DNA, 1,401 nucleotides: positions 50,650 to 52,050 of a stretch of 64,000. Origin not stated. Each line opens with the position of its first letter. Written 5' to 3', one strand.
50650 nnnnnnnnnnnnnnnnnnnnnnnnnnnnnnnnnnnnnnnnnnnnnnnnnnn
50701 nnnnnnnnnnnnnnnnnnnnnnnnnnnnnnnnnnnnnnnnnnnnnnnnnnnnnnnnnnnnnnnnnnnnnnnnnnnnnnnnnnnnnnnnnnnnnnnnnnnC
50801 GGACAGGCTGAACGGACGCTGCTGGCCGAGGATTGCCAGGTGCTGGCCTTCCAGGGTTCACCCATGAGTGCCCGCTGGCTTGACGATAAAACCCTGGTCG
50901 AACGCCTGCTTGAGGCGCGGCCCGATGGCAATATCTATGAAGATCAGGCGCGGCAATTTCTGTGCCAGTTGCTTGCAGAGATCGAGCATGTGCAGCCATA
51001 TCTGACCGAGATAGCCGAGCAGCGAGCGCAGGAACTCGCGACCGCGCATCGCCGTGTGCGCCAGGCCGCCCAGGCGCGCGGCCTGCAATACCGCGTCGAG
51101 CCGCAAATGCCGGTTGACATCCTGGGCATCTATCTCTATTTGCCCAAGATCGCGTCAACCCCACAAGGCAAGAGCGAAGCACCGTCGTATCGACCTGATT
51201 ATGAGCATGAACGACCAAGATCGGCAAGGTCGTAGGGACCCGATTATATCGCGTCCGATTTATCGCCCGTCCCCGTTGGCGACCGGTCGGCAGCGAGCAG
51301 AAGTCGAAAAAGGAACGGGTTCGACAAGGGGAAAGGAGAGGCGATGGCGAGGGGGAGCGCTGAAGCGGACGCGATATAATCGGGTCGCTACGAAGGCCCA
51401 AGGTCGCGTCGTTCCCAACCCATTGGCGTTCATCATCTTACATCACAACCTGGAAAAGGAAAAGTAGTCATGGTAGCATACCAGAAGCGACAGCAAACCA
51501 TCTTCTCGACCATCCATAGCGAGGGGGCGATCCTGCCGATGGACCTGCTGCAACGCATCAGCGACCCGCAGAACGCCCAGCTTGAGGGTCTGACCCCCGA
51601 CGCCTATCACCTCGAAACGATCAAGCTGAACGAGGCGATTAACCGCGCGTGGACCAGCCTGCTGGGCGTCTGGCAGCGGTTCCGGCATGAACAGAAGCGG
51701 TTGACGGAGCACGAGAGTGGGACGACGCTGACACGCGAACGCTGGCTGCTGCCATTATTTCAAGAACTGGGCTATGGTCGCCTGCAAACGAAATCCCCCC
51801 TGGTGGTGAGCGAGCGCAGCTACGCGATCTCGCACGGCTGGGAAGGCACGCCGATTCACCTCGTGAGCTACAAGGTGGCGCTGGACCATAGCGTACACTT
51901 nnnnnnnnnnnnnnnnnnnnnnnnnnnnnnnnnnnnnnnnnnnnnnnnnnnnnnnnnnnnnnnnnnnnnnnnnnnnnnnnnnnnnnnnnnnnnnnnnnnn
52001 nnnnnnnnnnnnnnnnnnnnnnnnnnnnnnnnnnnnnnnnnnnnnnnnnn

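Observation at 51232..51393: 27-bp near-perfect inverted repeats bracketing ~108 nt between the SNF2 and MTase genes (MITE-like insertion or large regulatory RNA stem)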

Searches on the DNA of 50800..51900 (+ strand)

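Call 7: search_rna_families(source=window, start=50800, end=51900, threshold=evalue, max_evalue=10)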
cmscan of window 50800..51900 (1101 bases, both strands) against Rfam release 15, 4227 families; matches with E-value up to 10: 1.
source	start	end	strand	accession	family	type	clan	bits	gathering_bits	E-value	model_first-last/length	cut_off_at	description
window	51746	51822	+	RF00604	SNORD88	Gene; snRNA; snoRNA; CD-box;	CL00071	15.7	46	3.4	1-91/91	no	Small nucleolar RNA SNORD88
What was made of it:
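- On Any curated RNA family (Rfam 15): The only hit is a chance SNORD88 match outside the element, E=3.4 (call 7).
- No Rfam family matches (call 7).
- Tried and rejected: Rfam scan of 50800-51900 at E up to 10 found nothing relevant (call 7).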

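Call 67: search_dna_similar(query=window:51225-51400:+, collection=plasmids, mode=distant, max_evalue=0.01, max_rows=10)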
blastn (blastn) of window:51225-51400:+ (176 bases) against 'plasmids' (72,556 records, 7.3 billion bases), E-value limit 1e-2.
No match.

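Call 68: search_dna_similar(query=window:51225-51400:+, collection=phages, mode=distant, max_evalue=0.01, max_rows=10)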
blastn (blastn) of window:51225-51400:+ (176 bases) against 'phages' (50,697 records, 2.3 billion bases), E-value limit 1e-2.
No match.
